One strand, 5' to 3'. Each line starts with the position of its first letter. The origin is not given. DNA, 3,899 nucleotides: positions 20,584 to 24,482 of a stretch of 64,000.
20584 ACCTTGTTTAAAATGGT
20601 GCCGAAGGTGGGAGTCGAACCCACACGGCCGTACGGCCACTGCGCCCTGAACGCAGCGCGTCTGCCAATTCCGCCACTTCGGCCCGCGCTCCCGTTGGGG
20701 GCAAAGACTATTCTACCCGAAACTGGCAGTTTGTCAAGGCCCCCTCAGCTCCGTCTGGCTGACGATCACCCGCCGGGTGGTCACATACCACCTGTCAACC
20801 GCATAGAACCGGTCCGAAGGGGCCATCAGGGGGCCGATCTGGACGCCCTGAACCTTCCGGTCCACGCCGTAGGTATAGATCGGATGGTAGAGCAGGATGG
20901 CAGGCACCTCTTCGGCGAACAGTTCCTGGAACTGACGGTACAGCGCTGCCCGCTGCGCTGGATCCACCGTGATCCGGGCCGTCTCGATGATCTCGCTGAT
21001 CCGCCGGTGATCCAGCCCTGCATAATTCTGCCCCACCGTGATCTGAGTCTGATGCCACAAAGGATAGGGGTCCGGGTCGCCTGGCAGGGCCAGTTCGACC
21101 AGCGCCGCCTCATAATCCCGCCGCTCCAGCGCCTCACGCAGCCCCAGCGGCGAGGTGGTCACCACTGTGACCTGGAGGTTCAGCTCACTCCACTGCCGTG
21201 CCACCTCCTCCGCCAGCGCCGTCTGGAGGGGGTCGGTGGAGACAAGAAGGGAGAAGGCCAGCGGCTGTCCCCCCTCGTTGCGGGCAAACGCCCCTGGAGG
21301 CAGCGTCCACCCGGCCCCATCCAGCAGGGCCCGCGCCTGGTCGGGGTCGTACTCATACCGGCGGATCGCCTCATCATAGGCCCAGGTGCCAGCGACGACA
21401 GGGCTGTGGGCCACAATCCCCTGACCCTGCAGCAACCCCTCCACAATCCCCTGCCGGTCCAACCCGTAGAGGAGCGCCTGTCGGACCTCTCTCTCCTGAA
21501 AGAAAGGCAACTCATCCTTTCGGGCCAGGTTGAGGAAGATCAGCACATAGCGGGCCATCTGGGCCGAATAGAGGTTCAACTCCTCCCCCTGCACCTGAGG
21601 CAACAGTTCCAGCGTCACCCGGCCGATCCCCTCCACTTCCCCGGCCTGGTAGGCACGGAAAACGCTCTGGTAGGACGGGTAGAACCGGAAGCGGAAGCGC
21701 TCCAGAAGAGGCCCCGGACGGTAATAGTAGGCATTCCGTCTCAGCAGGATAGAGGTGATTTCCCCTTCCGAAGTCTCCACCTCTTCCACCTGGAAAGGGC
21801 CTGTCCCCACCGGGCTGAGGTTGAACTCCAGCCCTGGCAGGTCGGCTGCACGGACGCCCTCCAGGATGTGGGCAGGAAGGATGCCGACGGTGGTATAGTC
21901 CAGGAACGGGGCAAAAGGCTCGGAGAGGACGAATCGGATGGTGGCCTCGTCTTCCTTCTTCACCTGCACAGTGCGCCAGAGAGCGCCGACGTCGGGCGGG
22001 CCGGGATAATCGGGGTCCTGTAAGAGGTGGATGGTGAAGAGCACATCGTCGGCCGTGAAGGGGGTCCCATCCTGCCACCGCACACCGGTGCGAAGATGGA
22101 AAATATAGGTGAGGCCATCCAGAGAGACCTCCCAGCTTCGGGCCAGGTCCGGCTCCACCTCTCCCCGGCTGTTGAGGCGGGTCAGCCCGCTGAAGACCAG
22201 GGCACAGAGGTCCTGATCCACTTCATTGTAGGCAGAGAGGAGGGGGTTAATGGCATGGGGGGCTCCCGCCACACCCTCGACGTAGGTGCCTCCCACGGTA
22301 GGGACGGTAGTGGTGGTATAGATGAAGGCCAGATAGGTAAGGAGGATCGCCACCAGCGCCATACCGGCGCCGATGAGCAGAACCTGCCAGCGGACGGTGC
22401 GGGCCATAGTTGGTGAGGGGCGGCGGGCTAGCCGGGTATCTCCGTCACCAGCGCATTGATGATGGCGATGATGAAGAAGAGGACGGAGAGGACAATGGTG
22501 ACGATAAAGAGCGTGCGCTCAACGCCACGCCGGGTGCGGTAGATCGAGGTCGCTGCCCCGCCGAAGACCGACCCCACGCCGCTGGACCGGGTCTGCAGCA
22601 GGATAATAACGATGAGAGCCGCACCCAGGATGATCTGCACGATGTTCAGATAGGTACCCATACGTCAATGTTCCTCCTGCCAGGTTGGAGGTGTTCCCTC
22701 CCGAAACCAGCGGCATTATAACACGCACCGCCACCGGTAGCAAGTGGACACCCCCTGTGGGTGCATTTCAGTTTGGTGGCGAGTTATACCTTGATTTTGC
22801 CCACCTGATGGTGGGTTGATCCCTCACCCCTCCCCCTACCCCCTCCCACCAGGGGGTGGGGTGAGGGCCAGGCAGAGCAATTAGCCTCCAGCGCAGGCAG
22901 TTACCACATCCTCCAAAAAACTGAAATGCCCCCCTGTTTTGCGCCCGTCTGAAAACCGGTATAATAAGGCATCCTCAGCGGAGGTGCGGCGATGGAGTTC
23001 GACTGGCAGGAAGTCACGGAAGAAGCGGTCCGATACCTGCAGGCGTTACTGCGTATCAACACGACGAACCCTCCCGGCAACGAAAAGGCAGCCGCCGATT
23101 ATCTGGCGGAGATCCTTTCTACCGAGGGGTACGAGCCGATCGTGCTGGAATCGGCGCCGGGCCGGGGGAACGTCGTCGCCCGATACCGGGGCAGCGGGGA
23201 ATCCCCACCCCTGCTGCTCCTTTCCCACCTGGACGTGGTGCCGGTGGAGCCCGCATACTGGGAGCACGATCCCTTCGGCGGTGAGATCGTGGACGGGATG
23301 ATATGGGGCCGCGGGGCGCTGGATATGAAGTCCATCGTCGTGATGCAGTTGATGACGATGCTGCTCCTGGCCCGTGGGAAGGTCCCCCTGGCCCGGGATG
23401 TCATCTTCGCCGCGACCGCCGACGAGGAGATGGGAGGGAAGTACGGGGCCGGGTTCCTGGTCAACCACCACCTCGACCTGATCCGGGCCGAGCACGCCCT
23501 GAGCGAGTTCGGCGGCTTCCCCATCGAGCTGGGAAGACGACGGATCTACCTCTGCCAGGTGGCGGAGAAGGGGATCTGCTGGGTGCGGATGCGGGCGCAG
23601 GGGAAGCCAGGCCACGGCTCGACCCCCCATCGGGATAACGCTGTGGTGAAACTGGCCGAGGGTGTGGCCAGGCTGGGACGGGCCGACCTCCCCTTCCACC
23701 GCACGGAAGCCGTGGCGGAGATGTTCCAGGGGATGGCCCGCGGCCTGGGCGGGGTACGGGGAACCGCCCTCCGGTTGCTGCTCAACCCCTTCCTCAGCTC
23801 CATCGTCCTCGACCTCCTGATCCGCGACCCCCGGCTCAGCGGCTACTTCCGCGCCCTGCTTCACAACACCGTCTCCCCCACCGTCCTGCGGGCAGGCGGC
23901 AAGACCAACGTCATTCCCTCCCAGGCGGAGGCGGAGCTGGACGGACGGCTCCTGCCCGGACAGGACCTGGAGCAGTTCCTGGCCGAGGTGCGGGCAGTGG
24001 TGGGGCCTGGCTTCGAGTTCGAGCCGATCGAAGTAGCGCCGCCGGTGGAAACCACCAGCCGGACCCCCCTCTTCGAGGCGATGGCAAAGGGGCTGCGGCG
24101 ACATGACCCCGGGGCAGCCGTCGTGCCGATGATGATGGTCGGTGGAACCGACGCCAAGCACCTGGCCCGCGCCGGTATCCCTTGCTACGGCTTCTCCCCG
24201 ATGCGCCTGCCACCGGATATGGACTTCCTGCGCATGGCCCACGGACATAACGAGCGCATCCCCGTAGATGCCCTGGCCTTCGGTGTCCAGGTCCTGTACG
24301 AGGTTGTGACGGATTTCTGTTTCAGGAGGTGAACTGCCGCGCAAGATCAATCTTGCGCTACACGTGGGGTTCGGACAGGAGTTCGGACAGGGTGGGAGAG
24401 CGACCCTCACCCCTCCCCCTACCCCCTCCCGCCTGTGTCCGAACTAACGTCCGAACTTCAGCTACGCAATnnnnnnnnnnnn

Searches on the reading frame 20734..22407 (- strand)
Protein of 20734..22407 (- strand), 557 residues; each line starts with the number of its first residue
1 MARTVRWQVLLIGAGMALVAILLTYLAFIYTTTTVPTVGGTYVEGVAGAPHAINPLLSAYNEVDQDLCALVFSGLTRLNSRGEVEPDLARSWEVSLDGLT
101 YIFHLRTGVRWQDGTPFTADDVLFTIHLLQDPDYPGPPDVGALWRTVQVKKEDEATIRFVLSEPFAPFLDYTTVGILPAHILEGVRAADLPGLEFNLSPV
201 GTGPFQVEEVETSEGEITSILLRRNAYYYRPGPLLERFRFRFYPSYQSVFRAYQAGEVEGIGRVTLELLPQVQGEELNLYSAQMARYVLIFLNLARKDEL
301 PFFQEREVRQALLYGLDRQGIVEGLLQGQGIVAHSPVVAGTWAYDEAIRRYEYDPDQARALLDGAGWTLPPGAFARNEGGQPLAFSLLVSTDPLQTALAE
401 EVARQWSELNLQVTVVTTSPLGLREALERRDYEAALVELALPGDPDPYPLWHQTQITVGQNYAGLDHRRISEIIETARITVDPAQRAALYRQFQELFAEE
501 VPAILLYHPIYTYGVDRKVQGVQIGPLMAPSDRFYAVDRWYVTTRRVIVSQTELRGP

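Call 35: search_protein_families(library=pfam, proteins=[window:20734-22407:-], max_evalue=0.000001)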
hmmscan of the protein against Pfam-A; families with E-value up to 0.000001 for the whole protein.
window:20734-22407:- (557 aa): 1 family
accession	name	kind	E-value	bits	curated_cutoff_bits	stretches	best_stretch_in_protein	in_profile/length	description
PF00496.27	SBP_bac_5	-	1.5e-72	245.2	32.4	1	83-451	1-358/368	Bacterial extracellular solute-binding proteins, family 5 Middle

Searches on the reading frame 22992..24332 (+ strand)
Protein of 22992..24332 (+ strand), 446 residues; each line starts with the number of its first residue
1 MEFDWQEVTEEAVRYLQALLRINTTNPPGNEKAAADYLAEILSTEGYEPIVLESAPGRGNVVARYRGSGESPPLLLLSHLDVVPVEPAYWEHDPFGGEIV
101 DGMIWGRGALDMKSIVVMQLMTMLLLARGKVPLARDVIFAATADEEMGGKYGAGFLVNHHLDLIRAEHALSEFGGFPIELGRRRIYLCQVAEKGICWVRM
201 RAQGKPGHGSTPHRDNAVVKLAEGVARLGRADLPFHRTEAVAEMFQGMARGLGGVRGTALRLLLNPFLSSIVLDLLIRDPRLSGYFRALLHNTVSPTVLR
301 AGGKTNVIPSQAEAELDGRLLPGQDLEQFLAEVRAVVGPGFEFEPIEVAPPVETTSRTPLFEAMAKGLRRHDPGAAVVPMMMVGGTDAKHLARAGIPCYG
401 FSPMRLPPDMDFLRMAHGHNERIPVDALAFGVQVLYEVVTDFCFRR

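Call 35: search_protein_families(library=pfam, proteins=[window:22992-24332:+], max_evalue=0.000001)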
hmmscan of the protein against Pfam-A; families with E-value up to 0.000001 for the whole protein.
window:22992-24332:+ (446 aa): 3 families
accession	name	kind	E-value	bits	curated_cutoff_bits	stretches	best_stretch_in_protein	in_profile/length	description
PF01546.33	Peptidase_M20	-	3.7e-30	105.8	24.6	1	75-440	1-205/206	Peptidase family M20/M25/M40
PF07687.19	M20_dimer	-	1.5e-15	57.5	21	1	190-337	1-99/107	Peptidase dimerisation domain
PF04389.22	Peptidase_M28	-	4.4e-10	40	21.3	1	60-160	1-80/193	Peptidase family M28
